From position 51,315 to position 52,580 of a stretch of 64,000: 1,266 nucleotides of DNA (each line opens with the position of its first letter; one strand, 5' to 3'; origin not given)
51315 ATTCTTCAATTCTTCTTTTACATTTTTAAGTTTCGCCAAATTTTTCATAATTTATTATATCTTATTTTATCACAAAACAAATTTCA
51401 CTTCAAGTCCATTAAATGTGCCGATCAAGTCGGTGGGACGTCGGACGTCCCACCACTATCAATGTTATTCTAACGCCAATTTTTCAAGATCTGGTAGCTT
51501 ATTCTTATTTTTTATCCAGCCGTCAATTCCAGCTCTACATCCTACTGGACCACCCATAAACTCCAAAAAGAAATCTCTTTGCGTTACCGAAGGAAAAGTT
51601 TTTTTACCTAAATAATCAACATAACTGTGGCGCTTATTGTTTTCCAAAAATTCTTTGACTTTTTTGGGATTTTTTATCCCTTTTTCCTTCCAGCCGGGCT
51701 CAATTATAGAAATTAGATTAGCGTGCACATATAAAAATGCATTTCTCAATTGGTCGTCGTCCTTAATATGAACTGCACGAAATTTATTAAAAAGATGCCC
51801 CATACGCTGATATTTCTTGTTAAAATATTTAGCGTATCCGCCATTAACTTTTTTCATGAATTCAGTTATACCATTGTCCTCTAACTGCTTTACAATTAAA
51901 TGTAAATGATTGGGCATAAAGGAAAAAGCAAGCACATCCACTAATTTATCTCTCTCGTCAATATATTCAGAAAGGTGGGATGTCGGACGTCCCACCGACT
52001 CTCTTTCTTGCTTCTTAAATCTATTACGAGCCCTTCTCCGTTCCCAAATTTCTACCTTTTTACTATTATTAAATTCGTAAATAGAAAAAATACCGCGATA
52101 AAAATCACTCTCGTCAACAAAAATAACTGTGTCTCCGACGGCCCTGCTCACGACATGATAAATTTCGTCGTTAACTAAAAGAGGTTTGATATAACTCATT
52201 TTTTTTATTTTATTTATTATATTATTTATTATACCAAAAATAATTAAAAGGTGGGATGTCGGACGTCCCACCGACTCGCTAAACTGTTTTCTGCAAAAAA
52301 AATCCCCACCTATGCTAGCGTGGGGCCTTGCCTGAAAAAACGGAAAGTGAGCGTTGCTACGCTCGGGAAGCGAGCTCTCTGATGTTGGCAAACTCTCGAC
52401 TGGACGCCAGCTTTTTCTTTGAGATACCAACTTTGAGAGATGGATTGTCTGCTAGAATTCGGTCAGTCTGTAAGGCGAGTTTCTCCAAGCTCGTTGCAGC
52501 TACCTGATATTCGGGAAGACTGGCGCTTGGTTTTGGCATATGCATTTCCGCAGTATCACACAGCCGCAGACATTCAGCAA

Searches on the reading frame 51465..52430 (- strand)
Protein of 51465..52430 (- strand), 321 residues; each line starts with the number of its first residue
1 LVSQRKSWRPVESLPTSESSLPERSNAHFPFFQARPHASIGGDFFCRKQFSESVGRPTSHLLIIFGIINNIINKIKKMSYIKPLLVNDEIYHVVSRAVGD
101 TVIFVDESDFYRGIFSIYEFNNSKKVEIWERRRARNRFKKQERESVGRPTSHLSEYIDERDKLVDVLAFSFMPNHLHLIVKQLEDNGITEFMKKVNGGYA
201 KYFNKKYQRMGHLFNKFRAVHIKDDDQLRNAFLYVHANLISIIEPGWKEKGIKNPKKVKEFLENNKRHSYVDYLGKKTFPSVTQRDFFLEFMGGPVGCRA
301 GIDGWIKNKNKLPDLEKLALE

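Call 102: search_protein_families(library=pfam, proteins=[window:51465-52430:-], max_evalue=0.001)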
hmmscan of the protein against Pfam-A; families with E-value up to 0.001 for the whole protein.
window:51465-52430:- (321 aa): 1 family
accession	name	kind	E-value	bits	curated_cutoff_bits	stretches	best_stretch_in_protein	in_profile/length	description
PF01797.21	Y1_Tnp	-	8.4e-08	32.8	23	1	160-215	37-98/121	Transposase IS200 like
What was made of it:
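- On REP/RAYT system: By contrast, the ORF at 51465-52430 does hit Y1_Tnp (call 102).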
